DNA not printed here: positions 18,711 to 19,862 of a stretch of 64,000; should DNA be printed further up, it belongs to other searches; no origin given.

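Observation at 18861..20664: Divergent PhoH-like ATPase plus RecB-family PD-(D/E)XK nuclease as separately terminated units at the island edge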

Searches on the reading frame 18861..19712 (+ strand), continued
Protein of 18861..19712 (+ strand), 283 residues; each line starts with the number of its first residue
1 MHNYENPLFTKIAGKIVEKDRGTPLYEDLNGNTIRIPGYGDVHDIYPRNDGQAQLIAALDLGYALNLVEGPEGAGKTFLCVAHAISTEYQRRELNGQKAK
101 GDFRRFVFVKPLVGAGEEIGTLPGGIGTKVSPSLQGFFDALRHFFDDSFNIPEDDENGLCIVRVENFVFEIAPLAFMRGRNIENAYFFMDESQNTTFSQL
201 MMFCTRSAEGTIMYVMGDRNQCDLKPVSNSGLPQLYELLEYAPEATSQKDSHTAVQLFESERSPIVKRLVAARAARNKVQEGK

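Call 75: list_cluster_members(proteins=[window:18861-19712:+, window:19828-20607:+, window:17848-18741:+, window:24486-27071:-, window:39882-40916:-, window:20684-20938:-, L001:9028-9879:+, L002:82-924:+])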
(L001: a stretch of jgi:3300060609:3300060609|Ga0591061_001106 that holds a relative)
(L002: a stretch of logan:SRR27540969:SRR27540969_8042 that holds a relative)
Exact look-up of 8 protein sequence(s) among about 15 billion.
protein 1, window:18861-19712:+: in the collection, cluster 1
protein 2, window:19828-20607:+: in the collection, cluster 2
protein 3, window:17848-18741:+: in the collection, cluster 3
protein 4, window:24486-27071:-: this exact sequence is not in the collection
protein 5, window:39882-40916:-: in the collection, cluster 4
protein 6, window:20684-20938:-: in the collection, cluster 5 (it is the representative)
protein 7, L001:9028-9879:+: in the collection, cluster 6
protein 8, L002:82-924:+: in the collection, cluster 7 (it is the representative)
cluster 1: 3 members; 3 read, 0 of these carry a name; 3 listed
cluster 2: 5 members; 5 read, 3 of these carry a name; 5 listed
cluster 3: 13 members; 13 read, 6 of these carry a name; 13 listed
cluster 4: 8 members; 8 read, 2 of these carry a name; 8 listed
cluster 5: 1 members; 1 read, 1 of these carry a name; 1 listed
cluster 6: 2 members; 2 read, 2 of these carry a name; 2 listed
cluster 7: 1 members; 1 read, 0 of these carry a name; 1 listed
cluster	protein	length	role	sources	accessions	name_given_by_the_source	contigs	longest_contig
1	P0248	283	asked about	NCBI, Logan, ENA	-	-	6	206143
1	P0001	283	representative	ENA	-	-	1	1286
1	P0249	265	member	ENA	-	-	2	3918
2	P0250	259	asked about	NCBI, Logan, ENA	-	-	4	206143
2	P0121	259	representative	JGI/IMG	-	ATP-dependent exoDNAse (exonuclease V) beta subunit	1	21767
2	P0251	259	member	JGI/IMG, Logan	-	ATP-dependent exoDNAse (exonuclease V) beta subunit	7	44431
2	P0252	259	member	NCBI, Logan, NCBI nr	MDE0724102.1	MAG: PD-(D/E)XK nuclease family protein [Alphaproteobacteria bacterium] | PD-(D/E)XK nuclease family protein [Alphaproteobacteria bacterium]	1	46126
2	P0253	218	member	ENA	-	-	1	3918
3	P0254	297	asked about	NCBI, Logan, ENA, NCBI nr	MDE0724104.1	MAG: hypothetical protein OSB62_05340 [Alphaproteobacteria bacterium] | hypothetical protein [Alphaproteobacteria bacterium]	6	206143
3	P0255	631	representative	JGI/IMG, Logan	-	hypothetical protein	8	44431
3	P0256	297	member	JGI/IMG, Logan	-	hypothetical protein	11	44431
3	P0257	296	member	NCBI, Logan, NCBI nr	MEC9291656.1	MAG: hypothetical protein VX730_04565 [Pseudomonadota bacterium] | hypothetical protein [Pseudomonadota bacterium]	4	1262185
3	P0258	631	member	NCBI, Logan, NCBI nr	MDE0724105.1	MAG: hypothetical protein OSB62_05345 [Alphaproteobacteria bacterium] | hypothetical protein [Alphaproteobacteria bacterium]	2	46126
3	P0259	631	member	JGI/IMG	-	hypothetical protein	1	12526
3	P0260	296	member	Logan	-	-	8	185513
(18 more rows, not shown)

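Call 76: find_encoding_contigs(protein=P0257, flank=6000, max_places=4)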
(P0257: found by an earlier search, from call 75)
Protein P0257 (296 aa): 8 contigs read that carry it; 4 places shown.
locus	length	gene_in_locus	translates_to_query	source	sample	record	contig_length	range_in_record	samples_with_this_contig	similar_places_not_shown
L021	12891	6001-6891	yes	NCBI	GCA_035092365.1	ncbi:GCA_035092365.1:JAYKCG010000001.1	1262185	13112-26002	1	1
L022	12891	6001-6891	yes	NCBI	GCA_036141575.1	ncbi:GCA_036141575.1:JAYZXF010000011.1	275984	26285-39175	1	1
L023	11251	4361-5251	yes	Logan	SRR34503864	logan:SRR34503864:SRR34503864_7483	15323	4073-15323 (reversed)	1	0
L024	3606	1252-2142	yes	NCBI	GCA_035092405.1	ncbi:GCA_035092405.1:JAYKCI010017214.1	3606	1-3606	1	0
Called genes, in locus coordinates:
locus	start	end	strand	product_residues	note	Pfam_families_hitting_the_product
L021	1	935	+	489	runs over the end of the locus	PF03743:TrbI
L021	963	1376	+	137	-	-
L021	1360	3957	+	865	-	PF11130:TraC_F_IV (faint), PF19044:P-loop_TraG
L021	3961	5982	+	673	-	-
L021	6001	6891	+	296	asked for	-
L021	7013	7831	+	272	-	PF02562:PhoH, PF13604:AAA_30 (faint)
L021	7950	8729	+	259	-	PF12705:PDDEXK_1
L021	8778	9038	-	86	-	-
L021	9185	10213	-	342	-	PF01594:AI-2E_transport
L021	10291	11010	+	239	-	PF02104:SURF1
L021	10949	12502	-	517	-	PF03023:MurJ, PF01554:MatE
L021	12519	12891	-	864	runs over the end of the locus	PF01624:MutS_I, PF05188:MutS_II, PF05192:MutS_III, PF05190:MutS_IV, PF00488:MutS_V, PF27441:MutS_C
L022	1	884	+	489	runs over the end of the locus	PF03743:TrbI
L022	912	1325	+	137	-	-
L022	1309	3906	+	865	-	PF11130:TraC_F_IV (faint), PF19044:P-loop_TraG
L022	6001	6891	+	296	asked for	-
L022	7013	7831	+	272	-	PF02562:PhoH, PF13604:AAA_30 (faint)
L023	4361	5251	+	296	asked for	-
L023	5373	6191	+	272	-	PF02562:PhoH, PF13604:AAA_30 (faint)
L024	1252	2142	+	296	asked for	-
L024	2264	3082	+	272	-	PF02562:PhoH, PF13604:AAA_30 (faint)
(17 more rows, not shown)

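Call 77: find_encoding_contigs(protein=P0260, flank=6000, max_places=6)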
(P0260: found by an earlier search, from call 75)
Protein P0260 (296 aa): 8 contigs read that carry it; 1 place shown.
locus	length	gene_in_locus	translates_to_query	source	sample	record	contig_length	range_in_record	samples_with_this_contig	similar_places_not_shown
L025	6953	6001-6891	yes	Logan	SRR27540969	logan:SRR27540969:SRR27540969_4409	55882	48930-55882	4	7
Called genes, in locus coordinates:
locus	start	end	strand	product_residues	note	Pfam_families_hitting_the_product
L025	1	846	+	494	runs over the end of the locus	PF03743:TrbI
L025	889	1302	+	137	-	-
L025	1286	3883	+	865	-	PF11130:TraC_F_IV (faint), PF19044:P-loop_TraG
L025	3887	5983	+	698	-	-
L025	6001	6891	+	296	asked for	-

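Call 85: search_protein_families(library=pfam, proteins=[L021:7013-7831:+, L007:10001-10855:+], max_evalue=0.001)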
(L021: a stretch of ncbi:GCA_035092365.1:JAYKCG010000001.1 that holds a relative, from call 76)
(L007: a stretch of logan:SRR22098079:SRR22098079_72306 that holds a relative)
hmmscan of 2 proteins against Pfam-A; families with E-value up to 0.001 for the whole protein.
L021:7013-7831:+ (272 aa): 2 families
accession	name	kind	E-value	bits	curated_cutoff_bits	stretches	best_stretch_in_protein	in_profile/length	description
PF02562.22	PhoH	-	8.8e-41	140.1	27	1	35-260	2-202/205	PhoH-like protein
PF13604.12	AAA_30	-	1.2e-08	35.3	27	0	174-211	90-128/191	AAA domain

L007:10001-10855:+ (284 aa): 3 families
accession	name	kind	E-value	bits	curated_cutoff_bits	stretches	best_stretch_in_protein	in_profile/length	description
PF02562.22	PhoH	-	1.5e-48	165.4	27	1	43-239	3-177/205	PhoH-like protein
PF13245.12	AAA_19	-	3.9e-06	27.5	25.1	1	66-220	13-129/134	AAA domain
PF13604.12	AAA_30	-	0.00023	21.4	27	0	49-220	6-128/191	AAA domain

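Call 89: search_protein_families(library=padloc, proteins=[L007:10001-10855:+, L021:7013-7831:+], max_evalue=0.01)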
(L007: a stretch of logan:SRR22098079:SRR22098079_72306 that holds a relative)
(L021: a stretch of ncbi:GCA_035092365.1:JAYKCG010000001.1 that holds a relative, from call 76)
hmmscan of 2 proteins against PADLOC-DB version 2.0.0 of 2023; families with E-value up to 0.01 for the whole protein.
L007:10001-10855:+ (284 aa): 2 families
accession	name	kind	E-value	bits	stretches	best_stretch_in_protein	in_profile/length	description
PDLC02350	AbiO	-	4.8e-05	20.3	1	164-220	240-297/468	AbiO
PDLC02372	Nhi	-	5.3e-05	20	1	163-221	247-301/470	-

L021:7013-7831:+ (272 aa): 2 families
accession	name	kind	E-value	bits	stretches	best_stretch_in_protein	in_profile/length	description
PDLC02372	Nhi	-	0.00072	16.3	0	157-211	248-300/470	-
PDLC02350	AbiO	-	0.0063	13.3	0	58-72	197-211/468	AbiO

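Call 92: search_solved_structures(query=A5, max_evalue=0.00001, show_alignments=1)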
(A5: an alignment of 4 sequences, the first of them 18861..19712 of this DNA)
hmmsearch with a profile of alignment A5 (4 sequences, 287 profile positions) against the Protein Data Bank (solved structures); distinct sequences matched with E-value up to 0.00001: 1.
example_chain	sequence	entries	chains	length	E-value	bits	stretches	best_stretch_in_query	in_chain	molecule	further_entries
3b85_A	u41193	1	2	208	7.1e-43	150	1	43-271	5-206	Phosphate starvation-inducible protein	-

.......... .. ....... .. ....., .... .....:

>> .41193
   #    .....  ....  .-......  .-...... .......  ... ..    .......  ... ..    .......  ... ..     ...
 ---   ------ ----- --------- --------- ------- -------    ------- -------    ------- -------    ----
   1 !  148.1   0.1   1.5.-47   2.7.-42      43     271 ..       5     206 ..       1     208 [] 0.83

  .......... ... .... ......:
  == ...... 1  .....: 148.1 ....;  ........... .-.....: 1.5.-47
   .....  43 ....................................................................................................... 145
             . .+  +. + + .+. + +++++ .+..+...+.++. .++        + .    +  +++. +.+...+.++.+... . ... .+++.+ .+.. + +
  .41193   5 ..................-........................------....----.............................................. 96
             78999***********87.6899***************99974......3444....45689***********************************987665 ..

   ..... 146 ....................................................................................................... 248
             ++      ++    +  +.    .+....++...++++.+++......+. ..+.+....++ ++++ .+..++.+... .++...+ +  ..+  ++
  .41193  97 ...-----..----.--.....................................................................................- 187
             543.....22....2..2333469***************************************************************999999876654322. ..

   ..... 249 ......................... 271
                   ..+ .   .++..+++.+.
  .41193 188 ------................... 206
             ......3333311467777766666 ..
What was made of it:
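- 18861..19712 (+): PhoH-family P-loop NTPase, 283 aa. It consists of a stand-alone ATPase domain plus a ~45-aa N-terminal extension, and carries two insertions specific to this locus. 3B85 E=7e-43 (call 92).
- On PhoH family (Pfam PF02562): The profile of the alleles matches PDB 3B85 at E=7e-43 (call 92).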

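Call 100: get_annotated_region(hit=H18, flank=5000)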
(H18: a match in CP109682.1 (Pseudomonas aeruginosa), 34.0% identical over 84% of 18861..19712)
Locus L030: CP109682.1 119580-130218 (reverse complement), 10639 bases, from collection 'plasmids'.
description: Pseudomonas aeruginosa strain 2017-45-169 plasmid p2017-45-169_2, complete sequence
organism: Pseudomonas aeruginosa (NCBI taxid 287)
taxonomy: Bacteria; Pseudomonadota; Gammaproteobacteria; Pseudomonadales; Pseudomonadaceae; Pseudomonas; Pseudomonas aeruginosa
host: -; source: Homo sapiens,whole organism,swab; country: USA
typing (MOB-suite, as given by PLSDB): non-mobilizable
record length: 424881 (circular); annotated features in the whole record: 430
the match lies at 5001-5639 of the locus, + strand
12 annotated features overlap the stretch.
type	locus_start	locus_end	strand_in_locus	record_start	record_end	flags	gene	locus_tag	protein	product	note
CDS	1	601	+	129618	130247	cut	thiE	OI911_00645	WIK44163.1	thiamine phosphate synthase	-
CDS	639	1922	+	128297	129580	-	hemL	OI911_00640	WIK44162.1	glutamate-1-semialdehyde 2,1-aminomutase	-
CDS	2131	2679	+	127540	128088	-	-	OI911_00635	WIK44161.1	sel1 repeat family protein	-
CDS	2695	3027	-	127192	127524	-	-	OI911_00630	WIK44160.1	DUF1820 family protein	-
CDS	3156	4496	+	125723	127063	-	miaB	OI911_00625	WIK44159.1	tRNA (N6-isopentenyl adenosine(37)-C2)-methylthiotransferase MiaB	-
CDS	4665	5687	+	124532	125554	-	-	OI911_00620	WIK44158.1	PhoH family protein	-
CDS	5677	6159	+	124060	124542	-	ybeY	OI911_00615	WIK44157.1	rRNA maturation RNase YbeY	-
CDS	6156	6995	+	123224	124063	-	-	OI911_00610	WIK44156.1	HlyC/CorC family transporter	-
CDS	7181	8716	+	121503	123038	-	lnt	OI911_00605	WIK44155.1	apolipoprotein N-acyltransferase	-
CDS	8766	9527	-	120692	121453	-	-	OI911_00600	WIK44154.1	YdcF family protein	-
CDS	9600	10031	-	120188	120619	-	-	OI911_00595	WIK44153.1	hypothetical protein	-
CDS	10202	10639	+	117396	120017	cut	leuS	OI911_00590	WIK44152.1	leucine--tRNA ligase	-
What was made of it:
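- On Canonical PhoH/YbeZ orthologue group: The canonical context is shown in call 100.
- Closest known: Canonical PhoH/YbeZ with its partner RNase YbeY. Same: The typical context miaB-phoH-ybeY-corC was seen in call 100.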

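Call 101: get_annotated_region(hit=H29, flank=5000)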
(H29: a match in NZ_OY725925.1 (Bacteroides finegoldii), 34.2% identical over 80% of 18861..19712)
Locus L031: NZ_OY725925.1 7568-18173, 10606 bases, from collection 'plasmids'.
description: Bacteroides finegoldii strain Bacteroides finegoldii TSDC17.2-1.1 plasmid 23, complete sequence
organism: Bacteroides finegoldii (NCBI taxid 338188)
taxonomy: Bacteria; Bacteroidota; Bacteroidia; Bacteroidales; Bacteroidaceae; Bacteroides; Bacteroides finegoldii
host: -; source: -; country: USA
typing (MOB-suite, as given by PLSDB): non-mobilizable
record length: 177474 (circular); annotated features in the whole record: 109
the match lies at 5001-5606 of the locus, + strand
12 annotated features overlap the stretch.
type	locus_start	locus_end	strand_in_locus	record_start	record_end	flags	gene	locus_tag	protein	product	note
CDS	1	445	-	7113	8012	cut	-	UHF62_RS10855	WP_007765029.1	DMT family transporter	-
CDS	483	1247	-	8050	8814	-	truA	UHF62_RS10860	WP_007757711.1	tRNA pseudouridine(38-40) synthase TruA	GO:0006400 - tRNA modification [Evidence IEA]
CDS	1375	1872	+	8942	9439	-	-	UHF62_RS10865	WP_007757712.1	hypothetical protein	-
CDS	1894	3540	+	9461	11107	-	-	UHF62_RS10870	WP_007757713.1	flotillin family protein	-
CDS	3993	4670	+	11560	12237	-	-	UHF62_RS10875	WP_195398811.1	DUF5715 family protein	-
CDS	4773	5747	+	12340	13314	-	-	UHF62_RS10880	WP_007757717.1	PhoH family protein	-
CDS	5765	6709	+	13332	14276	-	-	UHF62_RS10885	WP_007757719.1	phosphoribosylaminoimidazolesuccinocarboxamide synthase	GO:0006164 - purine nucleotide biosynthetic process [Evidence IEA]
CDS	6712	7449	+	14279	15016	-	ubiE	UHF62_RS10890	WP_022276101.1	bifunctional demethylmenaquinone methyltransferase/2-methoxy-6-polyprenyl-1,4-benzoquinol methylase UbiE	GO:0042372 - phylloquinone biosynthetic process [Evidence IEA]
CDS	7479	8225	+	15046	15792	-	-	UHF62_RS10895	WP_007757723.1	shikimate dehydrogenase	-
CDS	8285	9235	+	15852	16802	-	-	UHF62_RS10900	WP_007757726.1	alpha/beta hydrolase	-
CDS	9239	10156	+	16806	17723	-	-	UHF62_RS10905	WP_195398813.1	TPM domain-containing protein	-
CDS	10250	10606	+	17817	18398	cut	-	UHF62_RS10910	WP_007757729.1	LemA family protein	-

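Call 102: predict_structure(alignment_id=A8)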
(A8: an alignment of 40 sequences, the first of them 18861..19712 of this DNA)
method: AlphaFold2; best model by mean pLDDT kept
length: 283 residues; sequences in the alignment: 40
mean_pLDDT: 74.5   pTM: 0.77
mean pLDDT of the five models: 74.5, 73.7, 73.2, 73.1, 71.3
residues with pLDDT >= 90: 76; 70-90: 116; 50-70: 47; < 50: 44
segments of 3 or more residues with pLDDT < 50: 1-6, 8-11, 13-25, 119-122, 245-259
pLDDT, mean of each block of 10 residues (from residue 1): 39 38 48 70 84 85 89 90 90 73 83 55 56 73 75 69 81 84 93 92 92 92 87 89 50 33 83 91 84
secondary structure, 60 per line:
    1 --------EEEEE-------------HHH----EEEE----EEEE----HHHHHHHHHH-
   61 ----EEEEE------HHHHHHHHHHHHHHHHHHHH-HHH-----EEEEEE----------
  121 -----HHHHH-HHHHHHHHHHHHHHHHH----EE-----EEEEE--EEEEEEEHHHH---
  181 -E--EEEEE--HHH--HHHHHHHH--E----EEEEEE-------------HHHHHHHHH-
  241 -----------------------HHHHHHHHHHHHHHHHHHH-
elements in order: E9-13 E34-37 E42-45 H50-59 E65-69 H76-95 E105-110 H126-130 H132-148 E160-164 E167-173 H174-177 E185-189 H197-204 E212-217 H231-239 H264-282
